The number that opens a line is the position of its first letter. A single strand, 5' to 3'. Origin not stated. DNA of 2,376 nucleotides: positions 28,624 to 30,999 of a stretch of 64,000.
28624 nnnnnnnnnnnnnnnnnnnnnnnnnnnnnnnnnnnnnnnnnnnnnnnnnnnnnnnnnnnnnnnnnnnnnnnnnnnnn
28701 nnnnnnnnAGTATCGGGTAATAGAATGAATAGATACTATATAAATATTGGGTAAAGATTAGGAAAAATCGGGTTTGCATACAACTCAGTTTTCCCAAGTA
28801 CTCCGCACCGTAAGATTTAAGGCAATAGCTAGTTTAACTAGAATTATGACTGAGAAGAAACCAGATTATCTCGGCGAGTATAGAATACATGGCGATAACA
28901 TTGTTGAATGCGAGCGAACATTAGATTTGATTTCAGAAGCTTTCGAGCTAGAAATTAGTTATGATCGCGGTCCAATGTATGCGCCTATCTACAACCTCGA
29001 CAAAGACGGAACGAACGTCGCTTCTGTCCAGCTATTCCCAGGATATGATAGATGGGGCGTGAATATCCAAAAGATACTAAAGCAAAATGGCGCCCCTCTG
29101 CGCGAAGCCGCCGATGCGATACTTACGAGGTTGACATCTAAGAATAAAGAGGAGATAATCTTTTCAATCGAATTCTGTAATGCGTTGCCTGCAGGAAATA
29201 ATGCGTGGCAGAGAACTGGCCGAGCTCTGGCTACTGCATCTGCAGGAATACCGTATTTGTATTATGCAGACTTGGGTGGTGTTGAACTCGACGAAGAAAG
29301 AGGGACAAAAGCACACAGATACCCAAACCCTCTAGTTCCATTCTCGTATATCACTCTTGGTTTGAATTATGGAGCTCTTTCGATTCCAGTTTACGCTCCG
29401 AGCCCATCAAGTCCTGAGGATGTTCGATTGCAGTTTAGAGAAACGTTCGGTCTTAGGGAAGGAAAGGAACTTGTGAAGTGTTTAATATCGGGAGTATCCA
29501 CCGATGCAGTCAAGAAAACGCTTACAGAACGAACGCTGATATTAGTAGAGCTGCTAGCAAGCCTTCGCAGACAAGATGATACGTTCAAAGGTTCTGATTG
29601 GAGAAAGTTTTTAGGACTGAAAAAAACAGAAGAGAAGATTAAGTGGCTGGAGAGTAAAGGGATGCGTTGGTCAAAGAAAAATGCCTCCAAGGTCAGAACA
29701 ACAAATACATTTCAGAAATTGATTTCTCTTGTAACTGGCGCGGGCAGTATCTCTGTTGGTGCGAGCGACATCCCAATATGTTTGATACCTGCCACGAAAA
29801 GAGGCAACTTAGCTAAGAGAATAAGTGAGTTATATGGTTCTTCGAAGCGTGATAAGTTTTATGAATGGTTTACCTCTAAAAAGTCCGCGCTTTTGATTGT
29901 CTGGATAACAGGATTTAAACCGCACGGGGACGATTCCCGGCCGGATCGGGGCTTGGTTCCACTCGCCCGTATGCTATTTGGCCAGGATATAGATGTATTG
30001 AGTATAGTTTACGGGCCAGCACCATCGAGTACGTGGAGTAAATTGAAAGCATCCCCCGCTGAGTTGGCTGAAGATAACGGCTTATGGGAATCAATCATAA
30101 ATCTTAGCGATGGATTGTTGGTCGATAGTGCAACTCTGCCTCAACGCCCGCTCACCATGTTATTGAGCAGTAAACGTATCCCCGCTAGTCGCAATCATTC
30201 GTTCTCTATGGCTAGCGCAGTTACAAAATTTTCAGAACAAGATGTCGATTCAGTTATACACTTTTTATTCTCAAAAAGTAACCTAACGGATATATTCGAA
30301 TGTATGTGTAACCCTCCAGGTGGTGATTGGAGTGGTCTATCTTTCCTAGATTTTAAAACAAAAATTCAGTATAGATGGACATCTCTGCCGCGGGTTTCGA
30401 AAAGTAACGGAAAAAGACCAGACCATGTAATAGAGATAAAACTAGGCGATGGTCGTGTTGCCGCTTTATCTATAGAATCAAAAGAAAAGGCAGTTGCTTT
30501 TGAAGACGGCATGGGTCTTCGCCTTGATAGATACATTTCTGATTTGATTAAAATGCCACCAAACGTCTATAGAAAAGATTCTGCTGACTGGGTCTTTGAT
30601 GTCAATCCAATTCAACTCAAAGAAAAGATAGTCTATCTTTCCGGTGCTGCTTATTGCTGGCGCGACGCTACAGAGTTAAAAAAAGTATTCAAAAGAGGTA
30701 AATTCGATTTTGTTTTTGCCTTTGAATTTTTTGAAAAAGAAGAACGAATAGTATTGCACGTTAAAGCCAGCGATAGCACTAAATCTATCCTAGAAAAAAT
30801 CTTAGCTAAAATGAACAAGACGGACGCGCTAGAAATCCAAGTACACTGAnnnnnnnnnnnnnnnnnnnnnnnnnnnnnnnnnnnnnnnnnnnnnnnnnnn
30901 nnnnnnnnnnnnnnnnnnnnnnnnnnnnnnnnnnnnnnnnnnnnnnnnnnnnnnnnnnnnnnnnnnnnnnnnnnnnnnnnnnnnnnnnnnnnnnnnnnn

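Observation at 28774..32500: Restriction-modification-like module: two adenine MTases (alpha Dam-like plus beta-class) convergent and overlapping with a 691-aa PD-(D/E)xK-candidate protein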

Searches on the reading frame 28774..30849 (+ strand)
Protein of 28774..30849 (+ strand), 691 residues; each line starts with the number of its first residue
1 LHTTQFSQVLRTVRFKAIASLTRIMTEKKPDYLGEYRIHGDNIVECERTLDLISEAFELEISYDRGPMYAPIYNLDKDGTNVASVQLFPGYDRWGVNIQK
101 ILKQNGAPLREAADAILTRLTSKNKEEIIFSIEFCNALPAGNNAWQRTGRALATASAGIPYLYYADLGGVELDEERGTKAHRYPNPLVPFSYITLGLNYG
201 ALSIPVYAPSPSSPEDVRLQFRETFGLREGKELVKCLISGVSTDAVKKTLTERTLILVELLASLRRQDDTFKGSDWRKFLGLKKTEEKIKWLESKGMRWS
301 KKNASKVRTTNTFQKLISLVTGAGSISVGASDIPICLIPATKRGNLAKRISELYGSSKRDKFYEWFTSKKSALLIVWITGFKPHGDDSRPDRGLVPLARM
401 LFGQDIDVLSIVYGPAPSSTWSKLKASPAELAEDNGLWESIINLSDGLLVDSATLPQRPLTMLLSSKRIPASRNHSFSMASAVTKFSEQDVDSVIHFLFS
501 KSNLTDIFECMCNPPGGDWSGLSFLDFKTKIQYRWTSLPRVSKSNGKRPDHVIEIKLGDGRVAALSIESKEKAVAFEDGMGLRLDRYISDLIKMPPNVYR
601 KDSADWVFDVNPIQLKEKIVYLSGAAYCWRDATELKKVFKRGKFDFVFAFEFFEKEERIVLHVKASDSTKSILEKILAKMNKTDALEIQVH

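Call 3: search_protein_families(library=pfam, proteins=[window:28774-30849:+], max_evalue=0.1)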
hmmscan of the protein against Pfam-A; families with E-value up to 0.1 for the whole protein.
window:28774-30849:+ (691 aa): 0 families

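Call 4: search_protein_families(library=ncbifam, proteins=[window:28774-30849:+], max_evalue=0.1)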
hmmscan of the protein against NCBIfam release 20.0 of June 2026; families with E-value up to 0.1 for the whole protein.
window:28774-30849:+ (691 aa): 0 families

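Call 5: search_protein_families(library=padloc, proteins=[window:28774-30849:+], max_evalue=0.1)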
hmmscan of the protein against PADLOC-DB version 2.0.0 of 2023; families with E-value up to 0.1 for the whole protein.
window:28774-30849:+ (691 aa): 2 families
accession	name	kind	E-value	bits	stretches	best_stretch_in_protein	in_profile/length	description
PDLC03434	REase_II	-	8e-125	416.1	1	36-683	8-701/713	Type II restriction enzyme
PDLC03392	REase_II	-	0.0014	15.4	1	124-166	90-132/488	Type II nicking endonuclease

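Call 6: find_homologous_proteins(query=window:28774-30849:+, max_evalue=0.001)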
Query window:28774-30849:+ (691 aa): 869 proteins with E <= 0.001 among 8000 candidates; the best 120 are listed.
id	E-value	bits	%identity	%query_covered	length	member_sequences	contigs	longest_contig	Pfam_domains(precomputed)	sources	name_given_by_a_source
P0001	0.0e+0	1572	100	100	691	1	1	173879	-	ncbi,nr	ncbi:Uncharacterised protein [Candidatus Gugararchaeum adminiculabundum]|nr:Uncharacterised protein 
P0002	2.1e-232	791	53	97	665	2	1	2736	-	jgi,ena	-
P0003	2.9e-231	788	54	95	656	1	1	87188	PF03474.21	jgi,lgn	jgi:hypothetical protein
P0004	1.1e-226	772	53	95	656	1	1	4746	-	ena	-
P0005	5.4e-224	764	52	95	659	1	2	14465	-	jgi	-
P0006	8.0e-221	753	51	95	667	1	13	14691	-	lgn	-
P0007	3.5e-216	738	49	95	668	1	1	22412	-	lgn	-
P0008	2.4e-212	725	49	95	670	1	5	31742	-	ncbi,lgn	-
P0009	4.2e-211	721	49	97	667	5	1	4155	-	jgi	-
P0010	8.9e-211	720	50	95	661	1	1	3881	-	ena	-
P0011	1.2e-210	719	48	97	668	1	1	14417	-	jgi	jgi:hypothetical protein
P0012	6.8e-209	714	48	97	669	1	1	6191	-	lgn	-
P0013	2.1e-208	712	49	95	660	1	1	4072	-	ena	-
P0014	7.5e-208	710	48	95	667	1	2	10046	-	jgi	jgi:hypothetical protein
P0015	8.4e-207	707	48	97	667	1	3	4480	-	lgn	-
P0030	2.6e-198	679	47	95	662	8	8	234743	-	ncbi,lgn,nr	ncbi:MAG: hypothetical protein L6R45_11185 [Anaerolineae bacterium]|nr:hypothetical protein [Anaerol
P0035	2.4e-197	675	47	95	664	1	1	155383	-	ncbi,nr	ncbi:MAG: hypothetical protein KIS67_14740 [Verrucomicrobiae bacterium]|nr:hypothetical protein [Ver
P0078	1.5e-184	633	46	95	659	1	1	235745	-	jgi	-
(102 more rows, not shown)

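Call 7: search_solved_structures(query=window:28774-30849:+, max_evalue=10, show_alignments=2)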
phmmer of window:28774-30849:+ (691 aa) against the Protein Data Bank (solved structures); distinct sequences matched with E-value up to 10: 6.
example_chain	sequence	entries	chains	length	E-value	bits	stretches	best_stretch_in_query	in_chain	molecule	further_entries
9ez5_A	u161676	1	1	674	1.4e-95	324.2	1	35-668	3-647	BsmI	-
9f38_A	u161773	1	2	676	2.1e-95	323.6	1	35-668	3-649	BsmI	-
9ezd_A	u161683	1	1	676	4.1e-95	322.6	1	35-668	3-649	BsmI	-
9ez7_A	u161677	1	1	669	1.1e-90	308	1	35-668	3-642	BsmI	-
5ay6_A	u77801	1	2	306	0.15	13.5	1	388-452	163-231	Flagellar hook protein FlgE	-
8z4i_A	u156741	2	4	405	0.3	12.5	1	289-325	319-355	CARF-domain cantaining dual-activated nuclease | CARF-domain containing dual-activated nuclease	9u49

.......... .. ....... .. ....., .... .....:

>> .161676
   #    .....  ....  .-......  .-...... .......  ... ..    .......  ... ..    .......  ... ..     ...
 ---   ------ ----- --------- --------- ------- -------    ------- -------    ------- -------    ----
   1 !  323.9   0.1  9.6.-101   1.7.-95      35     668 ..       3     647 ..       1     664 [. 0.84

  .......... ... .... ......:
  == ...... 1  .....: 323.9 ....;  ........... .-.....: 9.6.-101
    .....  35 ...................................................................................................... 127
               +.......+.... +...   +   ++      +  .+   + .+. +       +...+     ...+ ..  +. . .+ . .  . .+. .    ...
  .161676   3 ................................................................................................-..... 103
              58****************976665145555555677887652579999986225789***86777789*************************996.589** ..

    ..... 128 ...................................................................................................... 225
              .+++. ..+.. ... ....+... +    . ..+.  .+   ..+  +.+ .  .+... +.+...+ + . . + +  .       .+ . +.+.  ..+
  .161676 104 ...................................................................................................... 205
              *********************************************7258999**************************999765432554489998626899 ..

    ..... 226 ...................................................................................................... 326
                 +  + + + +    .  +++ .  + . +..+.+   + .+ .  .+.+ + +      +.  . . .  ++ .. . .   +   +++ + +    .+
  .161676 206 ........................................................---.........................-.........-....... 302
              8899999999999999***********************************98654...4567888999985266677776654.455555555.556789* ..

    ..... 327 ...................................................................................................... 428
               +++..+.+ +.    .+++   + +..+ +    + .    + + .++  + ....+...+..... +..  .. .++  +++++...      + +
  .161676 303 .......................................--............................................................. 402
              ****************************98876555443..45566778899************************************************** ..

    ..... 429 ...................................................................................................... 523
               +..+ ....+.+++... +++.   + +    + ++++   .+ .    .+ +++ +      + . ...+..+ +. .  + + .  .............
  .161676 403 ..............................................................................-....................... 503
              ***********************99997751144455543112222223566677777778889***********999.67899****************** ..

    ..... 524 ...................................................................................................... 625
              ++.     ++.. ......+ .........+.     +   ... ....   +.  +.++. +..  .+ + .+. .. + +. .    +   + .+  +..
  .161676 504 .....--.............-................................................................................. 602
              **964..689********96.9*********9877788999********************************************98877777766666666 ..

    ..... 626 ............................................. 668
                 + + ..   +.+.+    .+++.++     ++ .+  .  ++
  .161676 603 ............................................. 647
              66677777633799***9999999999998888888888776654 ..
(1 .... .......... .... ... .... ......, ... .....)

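Call 17: find_encoding_contigs(protein=P0003, flank=6000, max_places=1)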
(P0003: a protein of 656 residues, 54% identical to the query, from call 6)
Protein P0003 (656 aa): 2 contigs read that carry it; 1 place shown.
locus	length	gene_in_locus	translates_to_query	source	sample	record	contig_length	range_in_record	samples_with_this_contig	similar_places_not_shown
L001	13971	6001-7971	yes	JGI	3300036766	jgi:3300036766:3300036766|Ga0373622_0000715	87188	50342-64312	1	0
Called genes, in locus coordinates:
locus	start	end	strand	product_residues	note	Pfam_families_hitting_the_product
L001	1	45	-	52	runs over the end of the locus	-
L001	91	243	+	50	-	-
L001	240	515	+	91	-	PF02661:Fic (faint)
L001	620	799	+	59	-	-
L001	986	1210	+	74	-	-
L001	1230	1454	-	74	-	-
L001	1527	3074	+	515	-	PF11074:DUF2779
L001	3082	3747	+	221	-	-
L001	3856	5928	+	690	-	PF03235:GmrSD_N, PF07510:GmrSD_C, PF18899:DUF5655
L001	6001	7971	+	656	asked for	PF03474:DMA (weak)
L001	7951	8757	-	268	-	PF02086:MethyltransfD12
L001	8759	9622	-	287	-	PF01170:UPF0020 (faint), PF01555:N6_N4_Mtase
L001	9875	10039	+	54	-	-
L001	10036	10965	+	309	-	PF05168:HEPN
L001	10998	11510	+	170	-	-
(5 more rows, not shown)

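Call 18: find_encoding_contigs(protein=P0030, flank=6000, max_places=1)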
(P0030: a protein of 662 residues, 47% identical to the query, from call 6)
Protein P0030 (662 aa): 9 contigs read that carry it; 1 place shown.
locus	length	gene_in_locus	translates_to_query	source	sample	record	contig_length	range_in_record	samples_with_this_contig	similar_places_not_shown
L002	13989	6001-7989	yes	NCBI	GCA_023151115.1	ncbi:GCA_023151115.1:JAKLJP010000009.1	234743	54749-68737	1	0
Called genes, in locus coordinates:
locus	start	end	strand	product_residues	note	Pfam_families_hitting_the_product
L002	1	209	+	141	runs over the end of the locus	PF01796:OB_ChsH2_C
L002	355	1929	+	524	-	PF20656:MS_N, PF01274:MS_TIM-barrel, PF20659:MS_C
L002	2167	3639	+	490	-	PF04174:CP_ATPgrasp_1, PF14403:CP_ATPgrasp_2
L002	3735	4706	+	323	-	PF04168:Alpha-E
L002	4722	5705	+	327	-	PF08379:Bact_transglu_N, PF01841:Transglut_core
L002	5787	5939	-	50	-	-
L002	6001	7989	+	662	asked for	-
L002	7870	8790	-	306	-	PF02086:MethyltransfD12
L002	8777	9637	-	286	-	PF01555:N6_N4_Mtase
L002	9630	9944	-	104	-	PF13560:HTH_31, PF12844:HTH_19 (weak), PF01381:HTH_3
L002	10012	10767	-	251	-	PF00702:Hydrolase, PF13419:HAD_2, PF13242:Hydrolase_like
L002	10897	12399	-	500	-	PF00206:Lyase_1, PF10397:ADSL_C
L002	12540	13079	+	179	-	PF00908:dTDP_sugar_isom, PF14667:Polysacc_synt_C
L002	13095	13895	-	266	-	PF01177:Asp_Glu_race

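Call 19: find_encoding_contigs(protein=P0035, flank=6000, max_places=1)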
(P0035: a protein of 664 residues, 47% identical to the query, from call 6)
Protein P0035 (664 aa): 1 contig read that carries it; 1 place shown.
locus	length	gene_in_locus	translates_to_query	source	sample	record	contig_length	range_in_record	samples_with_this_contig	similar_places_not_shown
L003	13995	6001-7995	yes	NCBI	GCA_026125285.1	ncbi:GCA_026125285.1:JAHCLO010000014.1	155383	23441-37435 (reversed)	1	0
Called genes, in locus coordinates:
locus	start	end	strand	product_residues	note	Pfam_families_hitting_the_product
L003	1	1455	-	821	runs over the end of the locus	PF01344:Kelch_1 (faint), PF13415:Beta-prop_FBX42 (faint), PF24681:Kelch_KLHDC2_KLHL20_DRC7 (weak), PF24996:NANM, PF13964:Beta-prop_Calicin (weak), PF24996:NANM, PF00474:SSF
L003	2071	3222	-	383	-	PF13088:BNR_2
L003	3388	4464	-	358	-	PF00392:GntR, PF13377:Peripla_BP_3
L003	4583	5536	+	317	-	PF00701:DHDPS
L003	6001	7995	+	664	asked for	-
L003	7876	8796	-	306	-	PF02086:MethyltransfD12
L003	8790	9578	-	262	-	PF01555:N6_N4_Mtase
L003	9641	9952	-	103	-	PF13560:HTH_31 (weak), PF12844:HTH_19 (weak)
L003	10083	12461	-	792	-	PF07679:I-set (faint), PF13895:Ig_2 (faint), PF13927:Ig_3 (faint), PF22352:K319L-like_PKD (faint), PF09264:Sial-lect-inser (faint)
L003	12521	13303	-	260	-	PF07596:SBP_bac_10 (weak)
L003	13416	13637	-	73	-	-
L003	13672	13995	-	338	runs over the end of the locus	-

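Call 20: find_encoding_contigs(protein=P0078, flank=6000, max_places=1)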
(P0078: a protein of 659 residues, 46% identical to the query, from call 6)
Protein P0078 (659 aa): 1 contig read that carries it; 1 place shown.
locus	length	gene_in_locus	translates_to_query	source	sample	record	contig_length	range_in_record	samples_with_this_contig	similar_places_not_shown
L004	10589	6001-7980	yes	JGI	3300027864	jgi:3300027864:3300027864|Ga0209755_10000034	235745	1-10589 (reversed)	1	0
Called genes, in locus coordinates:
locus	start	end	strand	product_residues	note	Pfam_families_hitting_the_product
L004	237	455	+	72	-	PF12728:HTH_17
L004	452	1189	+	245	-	PF00196:GerE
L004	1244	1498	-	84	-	-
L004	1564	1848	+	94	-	-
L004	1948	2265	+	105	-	-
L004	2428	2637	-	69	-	-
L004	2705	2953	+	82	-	-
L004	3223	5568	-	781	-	PF13289:SIR2_2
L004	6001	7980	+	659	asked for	-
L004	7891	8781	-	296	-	PF02086:MethyltransfD12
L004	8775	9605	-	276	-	PF01555:N6_N4_Mtase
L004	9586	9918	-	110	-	PF12844:HTH_19 (weak), PF13560:HTH_31 (weak), PF01381:HTH_3 (weak)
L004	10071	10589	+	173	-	?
